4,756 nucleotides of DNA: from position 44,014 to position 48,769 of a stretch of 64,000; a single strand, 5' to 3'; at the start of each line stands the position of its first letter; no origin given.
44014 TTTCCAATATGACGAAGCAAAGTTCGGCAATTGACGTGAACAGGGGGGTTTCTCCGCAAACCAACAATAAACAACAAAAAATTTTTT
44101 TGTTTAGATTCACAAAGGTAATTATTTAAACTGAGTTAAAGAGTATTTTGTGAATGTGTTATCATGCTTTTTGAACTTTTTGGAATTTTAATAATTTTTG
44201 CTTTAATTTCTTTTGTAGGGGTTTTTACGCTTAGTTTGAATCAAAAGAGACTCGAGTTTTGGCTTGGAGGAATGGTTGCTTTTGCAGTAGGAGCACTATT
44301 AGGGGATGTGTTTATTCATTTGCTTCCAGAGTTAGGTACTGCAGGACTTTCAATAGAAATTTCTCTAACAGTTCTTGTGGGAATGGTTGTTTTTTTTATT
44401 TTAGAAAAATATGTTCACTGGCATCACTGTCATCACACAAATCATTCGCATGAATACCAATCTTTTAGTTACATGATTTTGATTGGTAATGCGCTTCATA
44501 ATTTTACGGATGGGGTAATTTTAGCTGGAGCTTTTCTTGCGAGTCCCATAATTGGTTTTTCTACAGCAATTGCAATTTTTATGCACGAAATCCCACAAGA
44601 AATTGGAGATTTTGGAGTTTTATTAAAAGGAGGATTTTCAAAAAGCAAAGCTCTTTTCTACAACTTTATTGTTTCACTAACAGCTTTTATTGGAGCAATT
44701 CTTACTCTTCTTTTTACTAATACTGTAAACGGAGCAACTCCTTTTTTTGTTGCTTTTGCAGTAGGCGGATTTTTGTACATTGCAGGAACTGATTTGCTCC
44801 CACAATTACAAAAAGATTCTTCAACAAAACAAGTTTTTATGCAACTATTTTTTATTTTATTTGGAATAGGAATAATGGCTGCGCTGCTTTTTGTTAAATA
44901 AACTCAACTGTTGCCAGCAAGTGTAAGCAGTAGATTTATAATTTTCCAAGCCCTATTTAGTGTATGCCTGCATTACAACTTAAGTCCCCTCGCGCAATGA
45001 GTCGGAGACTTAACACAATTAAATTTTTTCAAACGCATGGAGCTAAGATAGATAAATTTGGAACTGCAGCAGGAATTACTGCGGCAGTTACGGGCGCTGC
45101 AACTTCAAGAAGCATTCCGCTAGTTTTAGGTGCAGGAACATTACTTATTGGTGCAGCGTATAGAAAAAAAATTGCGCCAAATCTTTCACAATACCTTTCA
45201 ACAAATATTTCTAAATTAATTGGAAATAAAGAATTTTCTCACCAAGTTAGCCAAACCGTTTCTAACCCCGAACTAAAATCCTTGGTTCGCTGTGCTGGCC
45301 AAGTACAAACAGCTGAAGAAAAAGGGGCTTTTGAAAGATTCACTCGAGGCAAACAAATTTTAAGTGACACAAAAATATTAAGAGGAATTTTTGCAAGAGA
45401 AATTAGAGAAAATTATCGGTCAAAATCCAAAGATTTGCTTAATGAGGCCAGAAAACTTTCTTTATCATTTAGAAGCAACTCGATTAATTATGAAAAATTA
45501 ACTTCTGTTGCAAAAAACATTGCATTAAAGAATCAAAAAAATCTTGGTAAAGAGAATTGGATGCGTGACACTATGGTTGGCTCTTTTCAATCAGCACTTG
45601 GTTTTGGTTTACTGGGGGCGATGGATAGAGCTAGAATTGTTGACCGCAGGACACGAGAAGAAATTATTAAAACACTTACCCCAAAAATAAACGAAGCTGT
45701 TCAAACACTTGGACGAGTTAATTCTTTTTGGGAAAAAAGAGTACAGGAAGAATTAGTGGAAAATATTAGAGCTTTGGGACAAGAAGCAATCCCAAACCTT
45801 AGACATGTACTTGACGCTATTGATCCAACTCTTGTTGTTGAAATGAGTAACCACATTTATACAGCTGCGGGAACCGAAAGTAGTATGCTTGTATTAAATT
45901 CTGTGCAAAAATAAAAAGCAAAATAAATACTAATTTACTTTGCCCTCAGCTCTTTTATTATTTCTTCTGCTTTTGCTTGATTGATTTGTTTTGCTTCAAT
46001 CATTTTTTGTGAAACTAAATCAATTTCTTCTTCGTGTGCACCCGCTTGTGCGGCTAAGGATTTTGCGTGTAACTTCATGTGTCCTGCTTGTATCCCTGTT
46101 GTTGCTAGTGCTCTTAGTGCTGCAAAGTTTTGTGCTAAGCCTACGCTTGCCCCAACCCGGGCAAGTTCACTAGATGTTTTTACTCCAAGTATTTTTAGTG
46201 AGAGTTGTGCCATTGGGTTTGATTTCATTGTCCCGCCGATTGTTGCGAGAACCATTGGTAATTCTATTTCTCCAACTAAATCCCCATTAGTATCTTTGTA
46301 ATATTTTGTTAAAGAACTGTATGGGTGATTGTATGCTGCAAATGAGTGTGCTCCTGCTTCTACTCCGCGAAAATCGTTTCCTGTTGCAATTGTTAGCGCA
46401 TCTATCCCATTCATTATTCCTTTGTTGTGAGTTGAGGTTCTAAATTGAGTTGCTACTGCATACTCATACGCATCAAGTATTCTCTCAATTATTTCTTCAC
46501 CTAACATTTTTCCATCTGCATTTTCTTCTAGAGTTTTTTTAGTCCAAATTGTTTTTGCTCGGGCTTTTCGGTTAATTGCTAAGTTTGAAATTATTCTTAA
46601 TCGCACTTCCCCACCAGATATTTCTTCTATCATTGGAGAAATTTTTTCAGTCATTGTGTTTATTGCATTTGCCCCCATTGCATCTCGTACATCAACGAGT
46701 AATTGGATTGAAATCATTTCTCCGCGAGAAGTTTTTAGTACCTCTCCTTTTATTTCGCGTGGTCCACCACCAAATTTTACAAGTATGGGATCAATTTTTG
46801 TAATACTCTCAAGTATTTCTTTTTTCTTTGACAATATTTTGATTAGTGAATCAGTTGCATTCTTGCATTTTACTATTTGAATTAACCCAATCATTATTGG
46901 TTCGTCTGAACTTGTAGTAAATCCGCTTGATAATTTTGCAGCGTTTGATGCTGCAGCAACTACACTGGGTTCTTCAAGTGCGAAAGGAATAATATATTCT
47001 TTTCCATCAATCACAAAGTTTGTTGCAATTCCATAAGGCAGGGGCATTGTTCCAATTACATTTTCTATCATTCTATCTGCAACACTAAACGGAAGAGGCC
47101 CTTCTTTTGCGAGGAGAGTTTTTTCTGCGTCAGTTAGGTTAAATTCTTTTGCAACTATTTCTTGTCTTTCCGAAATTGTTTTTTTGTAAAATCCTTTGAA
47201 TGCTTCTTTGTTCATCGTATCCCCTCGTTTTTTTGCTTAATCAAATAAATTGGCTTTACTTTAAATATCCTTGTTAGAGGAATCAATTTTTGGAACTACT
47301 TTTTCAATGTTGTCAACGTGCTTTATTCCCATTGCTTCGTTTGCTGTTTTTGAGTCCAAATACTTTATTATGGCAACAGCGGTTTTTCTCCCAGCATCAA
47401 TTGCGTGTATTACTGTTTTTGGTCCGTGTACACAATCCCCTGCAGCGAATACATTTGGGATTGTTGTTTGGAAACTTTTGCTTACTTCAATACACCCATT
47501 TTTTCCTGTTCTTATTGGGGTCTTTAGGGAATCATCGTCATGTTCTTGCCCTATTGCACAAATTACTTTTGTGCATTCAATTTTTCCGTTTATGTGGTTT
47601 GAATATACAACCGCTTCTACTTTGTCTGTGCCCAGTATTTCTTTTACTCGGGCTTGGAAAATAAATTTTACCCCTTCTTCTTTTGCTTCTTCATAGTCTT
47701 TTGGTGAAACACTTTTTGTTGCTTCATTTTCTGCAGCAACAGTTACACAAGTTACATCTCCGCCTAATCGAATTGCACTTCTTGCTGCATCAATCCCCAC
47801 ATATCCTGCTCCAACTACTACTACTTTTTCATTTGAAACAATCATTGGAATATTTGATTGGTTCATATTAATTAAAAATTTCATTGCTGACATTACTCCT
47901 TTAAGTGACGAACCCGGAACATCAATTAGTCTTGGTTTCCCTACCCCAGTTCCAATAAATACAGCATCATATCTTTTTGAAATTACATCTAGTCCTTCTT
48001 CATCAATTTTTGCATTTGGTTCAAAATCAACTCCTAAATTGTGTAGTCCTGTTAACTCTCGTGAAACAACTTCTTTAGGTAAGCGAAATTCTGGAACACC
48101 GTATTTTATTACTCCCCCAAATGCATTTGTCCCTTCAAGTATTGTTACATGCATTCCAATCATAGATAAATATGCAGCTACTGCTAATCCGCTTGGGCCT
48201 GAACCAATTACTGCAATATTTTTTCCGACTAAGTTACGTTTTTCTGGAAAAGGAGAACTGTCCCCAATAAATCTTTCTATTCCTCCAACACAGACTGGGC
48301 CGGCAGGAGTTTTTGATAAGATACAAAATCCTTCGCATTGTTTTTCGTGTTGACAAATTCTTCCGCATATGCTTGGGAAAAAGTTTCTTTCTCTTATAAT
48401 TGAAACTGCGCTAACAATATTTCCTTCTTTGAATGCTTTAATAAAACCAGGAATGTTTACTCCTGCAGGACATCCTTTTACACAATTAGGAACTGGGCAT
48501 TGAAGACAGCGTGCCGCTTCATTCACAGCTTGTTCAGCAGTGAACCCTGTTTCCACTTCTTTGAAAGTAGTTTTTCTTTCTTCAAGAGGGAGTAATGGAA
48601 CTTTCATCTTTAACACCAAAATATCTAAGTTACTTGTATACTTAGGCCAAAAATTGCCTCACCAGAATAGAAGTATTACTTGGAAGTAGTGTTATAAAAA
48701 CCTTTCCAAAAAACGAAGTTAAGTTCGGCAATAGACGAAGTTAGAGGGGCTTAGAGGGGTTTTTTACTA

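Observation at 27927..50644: Arginine-rich, unrecognisable ORFs intercalated one by one between conserved pyruvate-oxidation and mevalonate-pathway genes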

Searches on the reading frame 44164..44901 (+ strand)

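Call 63: search_protein_families(library=pfam, proteins=[window:44164-44901:+], max_evalue=0.01)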
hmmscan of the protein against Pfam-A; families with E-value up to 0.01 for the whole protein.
window:44164-44901:+ (245 aa): 2 families
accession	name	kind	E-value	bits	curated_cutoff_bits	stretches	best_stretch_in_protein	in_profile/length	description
PF02535.28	Zip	-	2e-40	139.5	35.1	2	90-241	166-322/323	ZIP Zinc transporter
PF14023.12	Bestrophin-like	-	0.0021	18.1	32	1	5-47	170-212/232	Bestrophin-like domain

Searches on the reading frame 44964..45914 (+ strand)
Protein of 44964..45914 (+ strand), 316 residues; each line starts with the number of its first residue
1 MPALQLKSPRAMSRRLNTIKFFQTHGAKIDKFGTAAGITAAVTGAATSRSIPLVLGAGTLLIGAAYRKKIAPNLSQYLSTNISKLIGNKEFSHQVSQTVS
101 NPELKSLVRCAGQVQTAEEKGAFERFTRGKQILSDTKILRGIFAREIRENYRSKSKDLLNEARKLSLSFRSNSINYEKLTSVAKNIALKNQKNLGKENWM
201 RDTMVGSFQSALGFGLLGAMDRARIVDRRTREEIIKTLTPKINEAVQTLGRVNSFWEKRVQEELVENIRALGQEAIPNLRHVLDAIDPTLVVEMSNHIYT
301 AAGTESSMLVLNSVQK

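Call 4: search_protein_families(library=pfam, proteins=[window:44964-45914:+], max_evalue=1)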
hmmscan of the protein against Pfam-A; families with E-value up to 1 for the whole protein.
window:44964-45914:+ (316 aa): 0 families

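Call 5: search_protein_families(library=ncbifam, proteins=[window:44964-45914:+], max_evalue=1)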
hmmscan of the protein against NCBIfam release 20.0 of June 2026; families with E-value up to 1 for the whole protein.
window:44964-45914:+ (316 aa): 2 families
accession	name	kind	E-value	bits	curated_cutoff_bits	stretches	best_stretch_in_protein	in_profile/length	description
TIGR04540.1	CLB_0814_fam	hypoth_equivalog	0.0011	19.1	50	1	151-203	4-55/73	TIGR04540 family protein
TIGR00931.1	antiport_nhaC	equivalog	0.082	11.6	370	1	31-83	123-172/454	Na+/H+ antiporter NhaC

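Call 52: search_protein_families(library=phrogs, proteins=[window:44964-45914:+], max_evalue=0.1)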
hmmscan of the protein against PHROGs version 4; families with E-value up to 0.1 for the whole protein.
window:44964-45914:+ (316 aa): 1 family
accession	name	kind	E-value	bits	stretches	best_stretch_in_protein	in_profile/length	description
phrog_2230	-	unknown function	0.071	14.4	0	224-251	47-73/89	-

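Call 53: search_protein_families(library=padloc, proteins=[window:44964-45914:+], max_evalue=0.1)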
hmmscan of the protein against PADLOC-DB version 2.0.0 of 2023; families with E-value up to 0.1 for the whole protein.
window:44964-45914:+ (316 aa): 0 families

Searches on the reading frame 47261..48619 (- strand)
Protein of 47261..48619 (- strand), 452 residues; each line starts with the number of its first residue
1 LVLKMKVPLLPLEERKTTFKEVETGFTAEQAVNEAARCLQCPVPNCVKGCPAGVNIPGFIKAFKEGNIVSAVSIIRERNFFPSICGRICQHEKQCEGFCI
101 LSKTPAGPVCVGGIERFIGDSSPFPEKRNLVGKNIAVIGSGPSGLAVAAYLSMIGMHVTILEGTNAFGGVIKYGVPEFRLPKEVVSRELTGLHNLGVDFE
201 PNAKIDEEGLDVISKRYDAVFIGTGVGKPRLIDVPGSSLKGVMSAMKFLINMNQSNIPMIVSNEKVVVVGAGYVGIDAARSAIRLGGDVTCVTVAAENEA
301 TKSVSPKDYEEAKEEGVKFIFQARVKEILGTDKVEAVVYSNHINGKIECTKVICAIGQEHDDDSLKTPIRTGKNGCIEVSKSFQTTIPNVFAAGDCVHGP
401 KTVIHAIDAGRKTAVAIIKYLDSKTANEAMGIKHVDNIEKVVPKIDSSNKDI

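Call 63: search_protein_families(library=pfam, proteins=[window:47261-48619:-], max_evalue=0.01)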
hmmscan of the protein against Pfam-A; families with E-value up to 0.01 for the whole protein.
window:47261-48619:- (452 aa): 18 families
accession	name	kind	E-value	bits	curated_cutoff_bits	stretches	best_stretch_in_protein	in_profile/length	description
PF14691.11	Fer4_20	-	8.6e-37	125.9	25.8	1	15-121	1-107/113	Dihydroprymidine dehydrogenase domain II, 4Fe-4S cluster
PF07992.20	Pyr_redox_2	-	1.1e-36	127.3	26.1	1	134-410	2-291/291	Pyridine nucleotide-disulphide oxidoreductase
PF13738.12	Pyr_redox_3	-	4.4e-16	59.4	30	1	219-394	127-305/305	Pyridine nucleotide-disulphide oxidoreductase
PF00070.33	Pyr_redox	-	2.3e-14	54.1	22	2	265-340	1-80/82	Pyridine nucleotide-disulphide oxidoreductase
PF01946.23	Thi4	-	1.5e-07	31.4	26.2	1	129-201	14-86/235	Thi4 family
PF01266.30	DAO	-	2.7e-07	30.9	27.9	0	135-168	2-35/353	FAD dependent oxidoreductase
PF01262.27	AlaDh_PNT_C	-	2.2e-06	27.7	23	1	261-298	26-63/214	Alanine dehydrogenase/PNT, C-terminal domain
PF13450.12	NAD_binding_8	-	4.5e-06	27.3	21.9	1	137-174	1-38/68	NAD(P)-binding Rossmann-like domain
PF01593.30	Amino_oxidase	-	6.2e-06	26.2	19.8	0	143-169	2-28/443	Flavin containing amine oxidoreductase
PF02826.25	2-Hacid_dh_C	-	1.7e-05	24.7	25.1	0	126-162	30-66/178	D-isomer specific 2-hydroxyacid dehydrogenase, NAD binding domain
PF03721.20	UDPG_MGDP_dh_N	-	0.0001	22.4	27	0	265-297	2-34/187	UDP-glucose/GDP-mannose dehydrogenase family, NAD binding domain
PF13241.12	NAD_binding_7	-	0.00015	22.7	22.1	1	261-323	5-68/104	Putative NAD(P)-binding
PF03486.20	HI0933_like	-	0.00031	20.7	50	0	134-169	2-37/244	HI0933-like protein Rossmann domain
PF13478.12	XdhC_C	-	0.0004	21.3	29.7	0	266-367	1-63/125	XdhC Rossmann domain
PF07991.19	KARI_N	-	0.0023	17.9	20.6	0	130-160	2-32/165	Acetohydroxy acid isomeroreductase, NADPH-binding domain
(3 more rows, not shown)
